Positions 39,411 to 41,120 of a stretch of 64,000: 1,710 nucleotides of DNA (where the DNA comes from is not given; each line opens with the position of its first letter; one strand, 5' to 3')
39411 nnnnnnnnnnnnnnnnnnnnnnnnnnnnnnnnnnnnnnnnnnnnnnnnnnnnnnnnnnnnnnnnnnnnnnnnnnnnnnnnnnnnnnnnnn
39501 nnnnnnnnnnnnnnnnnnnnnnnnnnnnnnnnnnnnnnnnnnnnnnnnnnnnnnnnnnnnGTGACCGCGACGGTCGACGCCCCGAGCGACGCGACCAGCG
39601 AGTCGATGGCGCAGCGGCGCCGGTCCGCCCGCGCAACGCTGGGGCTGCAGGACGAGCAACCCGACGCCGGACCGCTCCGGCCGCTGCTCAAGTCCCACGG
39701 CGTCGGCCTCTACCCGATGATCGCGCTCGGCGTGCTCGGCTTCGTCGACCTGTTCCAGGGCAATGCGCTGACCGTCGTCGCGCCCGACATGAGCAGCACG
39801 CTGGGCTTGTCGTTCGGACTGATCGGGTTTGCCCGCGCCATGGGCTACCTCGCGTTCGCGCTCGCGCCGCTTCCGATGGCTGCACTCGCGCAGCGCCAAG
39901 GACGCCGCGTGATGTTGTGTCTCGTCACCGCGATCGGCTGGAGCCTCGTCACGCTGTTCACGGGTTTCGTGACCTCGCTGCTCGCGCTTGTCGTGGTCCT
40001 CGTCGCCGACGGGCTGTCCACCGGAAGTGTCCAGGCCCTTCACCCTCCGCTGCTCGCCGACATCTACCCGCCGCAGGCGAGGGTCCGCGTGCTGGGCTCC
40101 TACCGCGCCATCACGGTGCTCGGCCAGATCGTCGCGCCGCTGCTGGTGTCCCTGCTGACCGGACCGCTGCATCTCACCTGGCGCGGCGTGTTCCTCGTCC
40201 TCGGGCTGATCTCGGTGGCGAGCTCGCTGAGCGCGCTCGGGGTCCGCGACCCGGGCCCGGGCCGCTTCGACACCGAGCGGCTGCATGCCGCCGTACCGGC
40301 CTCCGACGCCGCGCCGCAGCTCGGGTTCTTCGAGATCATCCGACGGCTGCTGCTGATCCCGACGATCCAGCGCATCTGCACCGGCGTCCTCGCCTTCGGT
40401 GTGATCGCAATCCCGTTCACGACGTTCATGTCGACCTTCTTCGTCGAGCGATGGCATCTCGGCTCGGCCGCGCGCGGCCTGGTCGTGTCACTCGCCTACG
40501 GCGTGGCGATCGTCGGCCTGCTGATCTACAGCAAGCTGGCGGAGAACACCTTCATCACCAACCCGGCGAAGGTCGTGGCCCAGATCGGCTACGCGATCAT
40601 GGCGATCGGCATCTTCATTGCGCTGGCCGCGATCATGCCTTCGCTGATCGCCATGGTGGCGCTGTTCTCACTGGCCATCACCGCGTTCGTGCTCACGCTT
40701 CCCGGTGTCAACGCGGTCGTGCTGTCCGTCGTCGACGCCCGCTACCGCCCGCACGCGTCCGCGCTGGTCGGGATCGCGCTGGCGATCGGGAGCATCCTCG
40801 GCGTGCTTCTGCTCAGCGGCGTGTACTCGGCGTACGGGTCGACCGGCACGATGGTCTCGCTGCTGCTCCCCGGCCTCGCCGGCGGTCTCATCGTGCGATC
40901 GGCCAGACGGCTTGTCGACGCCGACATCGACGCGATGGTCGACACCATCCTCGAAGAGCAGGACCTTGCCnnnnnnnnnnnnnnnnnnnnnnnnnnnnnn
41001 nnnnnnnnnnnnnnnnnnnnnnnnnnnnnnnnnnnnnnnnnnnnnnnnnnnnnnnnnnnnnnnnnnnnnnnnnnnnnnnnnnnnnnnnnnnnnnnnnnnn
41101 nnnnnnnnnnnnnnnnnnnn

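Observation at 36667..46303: Eight translationally coupled genes form a non-canonical Liv-type uptake module with unknown envelope partners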

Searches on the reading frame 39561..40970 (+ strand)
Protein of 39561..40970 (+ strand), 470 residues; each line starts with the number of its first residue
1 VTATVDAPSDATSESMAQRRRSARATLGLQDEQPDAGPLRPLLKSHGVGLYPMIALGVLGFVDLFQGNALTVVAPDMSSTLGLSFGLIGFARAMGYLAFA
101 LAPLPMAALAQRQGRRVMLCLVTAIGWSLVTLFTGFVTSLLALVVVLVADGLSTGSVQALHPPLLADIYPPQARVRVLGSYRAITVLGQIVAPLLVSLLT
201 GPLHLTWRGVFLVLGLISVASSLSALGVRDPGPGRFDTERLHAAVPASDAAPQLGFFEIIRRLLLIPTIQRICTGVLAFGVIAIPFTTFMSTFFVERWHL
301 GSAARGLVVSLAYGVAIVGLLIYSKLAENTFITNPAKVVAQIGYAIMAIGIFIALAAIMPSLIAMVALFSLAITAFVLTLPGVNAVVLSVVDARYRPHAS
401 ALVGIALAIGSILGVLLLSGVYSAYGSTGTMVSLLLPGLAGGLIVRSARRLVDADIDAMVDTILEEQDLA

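Call 13: find_related_loci(query=A1, collection=genome_contigs, flank=10000)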
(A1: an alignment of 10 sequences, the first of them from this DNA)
Query A1 (468 aa) in genome_contigs; peptide patterns used: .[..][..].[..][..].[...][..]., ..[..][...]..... (x = any residue, [..] = any of these).
100 stretches matched a pattern; 32 encode a relative of the query (tblastn E <= 1e-3); 31 distinct loci.
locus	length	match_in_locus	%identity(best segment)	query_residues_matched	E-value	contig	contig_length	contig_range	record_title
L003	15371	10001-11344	72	26-468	0e+0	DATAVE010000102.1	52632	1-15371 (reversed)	MAG TPA_asm: Mycobacteriales bacterium isolate SMAG_U5591 k141_1173549, whole genome shotgun sequence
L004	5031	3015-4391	58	18-468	1e-157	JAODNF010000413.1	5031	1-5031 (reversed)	MAG: Frankiales bacterium isolate RYN_111 scaffold_167253, whole genome shotgun sequence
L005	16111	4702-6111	56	7-468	4e-152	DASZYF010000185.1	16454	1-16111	MAG TPA_asm: Mycobacteriales bacterium isolate SMAG_U6203 k141_624292, whole genome shotgun sequence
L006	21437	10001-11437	50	1-468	3e-147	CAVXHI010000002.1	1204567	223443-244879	MAG: uncultured Actinomycetota bacterium isolate MFD02581.bin.2.164 genome assembly, contig: contig_11448, whole genome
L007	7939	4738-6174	51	1-468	2e-143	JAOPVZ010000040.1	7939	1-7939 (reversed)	MAG: Frankiales bacterium isolate RYN_161 scaffold_550970, whole genome shotgun sequence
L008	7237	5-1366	53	22-468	7e-143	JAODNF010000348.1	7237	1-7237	MAG: Frankiales bacterium isolate RYN_111 scaffold_1457844, whole genome shotgun sequence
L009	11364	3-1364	52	24-468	1e-135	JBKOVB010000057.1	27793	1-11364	MAG: Actinomycetota bacterium isolate GM_HAYS_MAG_00004 GM_HAYS_000001527410, whole genome shotgun sequence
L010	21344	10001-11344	53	26-468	4e-135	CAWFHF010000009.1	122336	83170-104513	MAG: uncultured Actinomycetota bacterium isolate MFD02581.bin.2.153 genome assembly, contig: contig_62890, whole genome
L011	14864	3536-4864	53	38-468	3e-133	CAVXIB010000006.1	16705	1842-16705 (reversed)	MAG: uncultured Actinomycetota bacterium isolate MFD02581.bin.3.326 genome assembly, contig: contig_122397, whole genome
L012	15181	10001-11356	51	26-468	8e-133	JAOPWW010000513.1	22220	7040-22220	MAG: Frankiales bacterium isolate RYN_184 scaffold_2157510, whole genome shotgun sequence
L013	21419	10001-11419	50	5-468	2e-131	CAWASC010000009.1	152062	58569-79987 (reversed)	MAG: uncultured Actinomycetota bacterium isolate MFD02581.bin.1.174 genome assembly, contig: contig_22281, whole genome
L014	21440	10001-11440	50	1-468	4e-130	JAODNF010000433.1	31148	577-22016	MAG: Frankiales bacterium isolate RYN_111 scaffold_76938, whole genome shotgun sequence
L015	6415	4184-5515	51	35-468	4e-128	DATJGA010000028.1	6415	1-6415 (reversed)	MAG TPA_asm: Mycobacteriales bacterium isolate SMAG_U15474 k141_3725426, whole genome shotgun sequence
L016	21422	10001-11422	49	5-468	5e-128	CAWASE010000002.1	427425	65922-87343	MAG: uncultured Actinomycetes bacterium isolate MFD02581.bin.1.225 genome assembly, contig: contig_101921, whole genome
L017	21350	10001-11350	53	31-468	2e-142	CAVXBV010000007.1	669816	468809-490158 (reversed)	MAG: uncultured Actinomycetota bacterium isolate MFD02581.bin.1.164 genome assembly, contig: contig_18330, whole genome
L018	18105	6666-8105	49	1-468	6e-134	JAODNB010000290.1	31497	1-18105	MAG: Frankiales bacterium isolate RYN_107 scaffold_2175791, whole genome shotgun sequence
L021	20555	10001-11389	42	13-468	2e-106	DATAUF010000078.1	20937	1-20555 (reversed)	MAG TPA_asm: Mycobacteriales bacterium isolate SMAG_U5565 k141_3575644, whole genome shotgun sequence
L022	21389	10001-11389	42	13-468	9e-102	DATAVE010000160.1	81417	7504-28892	MAG TPA_asm: Mycobacteriales bacterium isolate SMAG_U5591 k141_2544174, whole genome shotgun sequence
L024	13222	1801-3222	43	7-468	3e-100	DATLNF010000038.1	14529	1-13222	MAG TPA_asm: Mycobacteriales bacterium isolate SMAG_U13793 k141_840783, whole genome shotgun sequence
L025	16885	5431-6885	41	1-468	9e-89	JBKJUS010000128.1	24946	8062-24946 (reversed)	MAG: Mycobacteriales bacterium isolate ant_bin.80 S1Ck117_3373186_flag_1_multi_19.0000_len_24946, whole genome shotgun s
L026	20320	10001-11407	39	9-466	1e-85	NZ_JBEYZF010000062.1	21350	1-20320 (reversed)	Nonomuraea sp. NPDC046570 NPDC046570_98_E2.ctg-0062, whole genome shotgun sequence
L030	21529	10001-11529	56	1-468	2e-75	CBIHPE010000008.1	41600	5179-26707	MAG TPA_asm: uncultured Frankiales bacterium isolate SRR18156180_metabat2_57 genome assembly, contig: ERZ27336830.517, w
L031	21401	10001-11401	31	9-467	7e-52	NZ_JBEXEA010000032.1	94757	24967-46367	Streptomyces sp. NPDC005483 NPDC005483_21_E5.ctg-0032, whole genome shotgun sequence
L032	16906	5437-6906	30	1-467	2e-45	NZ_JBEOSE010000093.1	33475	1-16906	Streptomyces sp. NPDC097610 NPDC097610_268_F6.ctg-0093, whole genome shotgun sequence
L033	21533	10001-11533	27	2-467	2e-42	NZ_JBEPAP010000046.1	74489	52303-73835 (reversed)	Streptomyces sp. NPDC001508 NPDC001508_79_D2.ctg-0046, whole genome shotgun sequence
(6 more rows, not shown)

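Call 44: search_protein_families(library=pfam, proteins=[L026:14967-16187:+, L026:7367-8188:+, L026:5119-6576:-, L026:3582-5108:-, L031:14990-16507:+, L031:7101-7844:-, L031:5284-6651:-, L032:10683-12065:+, L032:12217-14784:+, L033:15436-18690:+], max_evalue=0.001)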
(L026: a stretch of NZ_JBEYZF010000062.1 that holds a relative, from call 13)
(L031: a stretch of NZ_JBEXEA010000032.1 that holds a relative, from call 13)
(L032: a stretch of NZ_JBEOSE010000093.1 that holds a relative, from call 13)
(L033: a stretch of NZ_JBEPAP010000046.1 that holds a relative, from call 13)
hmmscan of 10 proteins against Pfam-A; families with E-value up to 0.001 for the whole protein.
L026:14967-16187:+ (406 aa): 1 family
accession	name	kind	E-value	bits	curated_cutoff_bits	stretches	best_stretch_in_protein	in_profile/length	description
PF02073.20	Peptidase_M29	-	2.4e-90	303.7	27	1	16-404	7-406/406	Thermophilic metalloprotease (M29)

L026:7367-8188:+ (273 aa): 2 families
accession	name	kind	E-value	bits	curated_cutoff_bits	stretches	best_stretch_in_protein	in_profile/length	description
PF00378.25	ECH_1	-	1.9e-55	188.4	27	1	20-271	2-249/251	Enoyl-CoA hydratase/isomerase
PF16113.10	ECH_2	-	3.7e-29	102.7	27.2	2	26-208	3-184/335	Enoyl-CoA hydratase/isomerase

L026:5119-6576:- (485 aa): 1 family
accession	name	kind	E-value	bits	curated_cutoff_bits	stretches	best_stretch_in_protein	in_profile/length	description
PF01425.27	Amidase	-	1.6e-86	291.6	27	1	26-450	1-445/445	Amidase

L026:3582-5108:- (508 aa): 2 families
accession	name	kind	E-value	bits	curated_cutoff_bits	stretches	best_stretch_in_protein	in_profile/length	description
PF00501.34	AMP-binding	-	1.3e-76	258.3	29.9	1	14-361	2-384/384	AMP-binding enzyme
PF13193.12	AMP-binding_C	-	4.7e-13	50.3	24.5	1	412-486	1-76/76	AMP-binding enzyme C-terminal domain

L031:14990-16507:+ (505 aa): 4 families
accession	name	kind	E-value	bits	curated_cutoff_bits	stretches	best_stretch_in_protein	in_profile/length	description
PF00085.26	Thioredoxin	-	2.1e-21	76.3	23.5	1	59-157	3-101/103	Thioredoxin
PF13098.12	Thioredoxin_2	-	9.8e-07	29.5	27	1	76-157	7-104/104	Thioredoxin-like domain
PF23598.1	LRR_14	-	1.5e-06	27.7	40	0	306-416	134-247/353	Leucine-rich repeat region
PF24758.1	LRR_At5g56370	-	1e-05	25.8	27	0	282-370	8-97/227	FBD-associated F-box protein At5g56370, LRR repeats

L031:7101-7844:- (247 aa): 2 families
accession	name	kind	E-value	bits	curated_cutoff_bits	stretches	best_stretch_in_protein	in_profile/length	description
PF07729.17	FCD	-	4.4e-21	76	24.3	1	81-206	1-123/125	FCD domain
PF00392.27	GntR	-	9.4e-14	51.3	27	1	10-71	2-64/64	Bacterial regulatory proteins, gntR family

L031:5284-6651:- (455 aa): 2 families
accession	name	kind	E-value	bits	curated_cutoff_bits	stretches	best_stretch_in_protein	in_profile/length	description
PF05193.26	Peptidase_M16_C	-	8.2e-32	111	23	1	206-385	3-180/181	Peptidase M16 inactive domain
PF00675.25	Peptidase_M16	-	4e-22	79.1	22.3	1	48-167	2-119/149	Insulinase (Peptidase family M16)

L032:10683-12065:+ (460 aa): 5 families
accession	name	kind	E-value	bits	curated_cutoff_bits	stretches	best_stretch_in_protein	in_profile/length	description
PF00085.26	Thioredoxin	-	7.1e-24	84.2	23.5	1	10-106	5-101/103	Thioredoxin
PF23598.1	LRR_14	-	6.5e-11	42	40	1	234-374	108-248/353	Leucine-rich repeat region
PF13098.12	Thioredoxin_2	-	1.3e-05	25.9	27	1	22-104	4-102/104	Thioredoxin-like domain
PF13905.12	Thioredoxin_8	-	3e-05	24.7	27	1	25-72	3-52/94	Thioredoxin-like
PF13899.12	Thioredoxin_7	-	0.00036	21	27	1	17-85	11-82/83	Thioredoxin-like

L032:12217-14784:+ (855 aa): 3 families
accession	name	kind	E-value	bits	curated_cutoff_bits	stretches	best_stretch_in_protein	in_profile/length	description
PF01433.26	Peptidase_M1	-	1.1e-59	202.1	27.7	1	230-445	3-218/218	Peptidase family M1 domain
PF11838.14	ERAP1_C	-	3e-57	194.9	38.2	1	534-843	2-318/318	ERAP1-like C-terminal domain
PF17900.6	Peptidase_M1_N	-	2.3e-12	47.8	25.8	1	27-188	7-186/186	Peptidase M1 N-terminal domain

L033:15436-18690:+ (1084 aa): 1 family
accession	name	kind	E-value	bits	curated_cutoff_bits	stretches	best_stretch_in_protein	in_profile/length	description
PF00082.27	Peptidase_S8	-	4.3e-16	59.5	21.8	1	149-579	1-288/288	Subtilase family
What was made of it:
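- An amidase, a ligase and an enoyl-CoA hydratase lie next to the Nonomuraea locus (call 44).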

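Call 45: search_protein_families(library=ncbifam, proteins=[window:39561-40970:+], max_evalue=0.001)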
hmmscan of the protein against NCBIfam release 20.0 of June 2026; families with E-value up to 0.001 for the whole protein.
window:39561-40970:+ (470 aa): 6 families
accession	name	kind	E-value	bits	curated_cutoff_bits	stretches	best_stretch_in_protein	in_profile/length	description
TIGR00881.1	2A0104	subfamily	3e-15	56.1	407.75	1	68-430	12-378/379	phosphoglycerate transporter protein PgtP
TIGR00893.1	2A0114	subfamily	5.2e-15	55.3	395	1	70-428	13-377/399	D-galactonate transporter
TIGR00880.1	2_A_01_02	superfamily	7.7e-10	39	131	1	98-224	6-133/141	multidrug resistance protein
TIGR00895.1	2A0115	subfamily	2.4e-07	30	418.55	1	61-219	27-182/398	aromatic acid/H+ symport family MFS transporter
TIGR00711.1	efflux_EmrB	subfamily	3e-07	29.6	230.2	1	60-225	11-173/485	DHA2 family efflux MFS transporter permease subunit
NF000391.1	EmrB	exception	2.9e-05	22.9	925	1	53-219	13-179/501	multidrug efflux MFS transporter permease subunit EmrB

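Call 46: search_solved_structures(query=A1, max_evalue=0.01)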
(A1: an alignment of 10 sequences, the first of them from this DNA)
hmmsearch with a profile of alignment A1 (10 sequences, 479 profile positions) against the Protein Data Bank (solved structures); distinct sequences matched with E-value up to 0.01: 13.
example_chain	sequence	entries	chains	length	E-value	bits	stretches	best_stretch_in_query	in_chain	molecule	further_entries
6e8j_A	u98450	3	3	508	3.6e-10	42.8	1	52-203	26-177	Major facilitator family transporter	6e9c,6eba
8zar_J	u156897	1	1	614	4.9e-09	39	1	53-240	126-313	Multidrug export protein EmrB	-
8zal_J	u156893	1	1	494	8.9e-09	38.1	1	54-238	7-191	Multidrug export protein EmrB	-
6e9n_A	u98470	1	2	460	9.8e-06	28.1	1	71-454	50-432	D-galactonate transport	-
6e9o_B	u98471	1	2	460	1e-05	28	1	71-454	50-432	D-galactonate transport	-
7y1q_A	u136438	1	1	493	0.00014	24.3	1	193-437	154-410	Monocarboxylate transporter 1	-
8tth_A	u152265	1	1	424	0.00046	22.6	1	76-236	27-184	Quinolone resistance protein NorA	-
7lo7_Z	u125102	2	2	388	0.00052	22.4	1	76-236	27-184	Quinolone resistance protein NorA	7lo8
8tte_A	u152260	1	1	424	0.00055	22.4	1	76-236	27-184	Quinolone resistance protein NorA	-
8ttg_A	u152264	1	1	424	0.00062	22.2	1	76-236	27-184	Quinolone resistance protein NorA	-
8ttf_A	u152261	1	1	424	0.00063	22.2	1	76-236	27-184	Quinolone resistance protein NorA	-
28vj_B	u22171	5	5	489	0.00067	22.1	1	76-236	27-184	Quinolone resistance protein NorA,Soluble cytochrome b562 | NorA-BRIL(3A) fusion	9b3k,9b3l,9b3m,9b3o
9pv0_Z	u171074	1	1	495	0.00081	21.8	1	76-236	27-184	Quinolone resistance protein NorA, Soluble cytochrome b562 chimera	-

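Call 69: search_protein_families(library=pfam, alignment_id=A7, max_evalue=0.00001)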
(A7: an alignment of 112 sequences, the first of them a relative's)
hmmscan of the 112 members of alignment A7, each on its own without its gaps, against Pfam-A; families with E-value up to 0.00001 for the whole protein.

A. member 1, L005:12747-13910:+ (388 aa): 3 families
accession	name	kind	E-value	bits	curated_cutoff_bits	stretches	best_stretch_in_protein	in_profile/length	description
PF13472.12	Lipase_GDSL_2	-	2.7e-13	51.2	32.9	1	174-361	2-176/178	GDSL-like Lipase/Acylhydrolase family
PF14606.12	Lipase_GDSL_3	-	6.6e-10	40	27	1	172-272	5-99/178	GDSL-like Lipase/Acylhydrolase family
PF00657.28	Lipase_GDSL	-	1.2e-07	32.6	23.6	1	188-368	23-208/208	GDSL-like Lipase/Acylhydrolase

B. families by the number of members that match (of 112 scanned): 102 families (the first 25 are shown)
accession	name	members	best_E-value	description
PF00144.29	Beta-lactamase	10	9.2e-65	Beta-lactamase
PF13556.12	HTH_30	8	4.3e-20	PucR C-terminal helix-turn-helix domain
PF17853.6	GGDEF_2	8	4.9e-13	GGDEF-like domain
PF07859.19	Abhydrolase_3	4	5.6e-69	alpha/beta hydrolase fold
PF20434.5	BD-FAE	4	2.9e-20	BD-FAE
PF07969.17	Amidohydro_3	4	1.1e-17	Amidohydrolase family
PF00135.34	COesterase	4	1.9e-10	Carboxylesterase family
PF01979.26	Amidohydro_1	4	3.1e-10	Amidohydrolase family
PF00501.34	AMP-binding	3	4.3e-78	AMP-binding enzyme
PF00351.26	Biopterin_H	3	2.5e-72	Biopterin-dependent aromatic amino acid hydroxylase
PF13378.12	MR_MLE_C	3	1.6e-66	Enolase C-terminal domain-like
PF02913.24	FAD-oxidase_C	3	2.9e-61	FAD linked oxidases, C-terminal domain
PF01565.28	FAD_binding_4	3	3.3e-39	FAD binding domain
PF22666.2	Glyco_hydro_2_N2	3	1e-34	Glycosyl hydrolase 2 galactose-binding domain-like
PF13193.12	AMP-binding_C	3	1.7e-23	AMP-binding enzyme C-terminal domain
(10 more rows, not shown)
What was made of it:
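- A census of 112 flanking ORFs finds PF00144 10 times, Abhydrolase_3/COesterase 4, Amidohydro 4, GDSL 3, AMP-binding 3 and MR_MLE 3 (call 69). The neighbourhood signal for the substrate is heterogeneous: peptidases next to Streptomyces loci, esterases and lipases elsewhere, and acyl-CoA enzymes in others (calls 44, 69).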
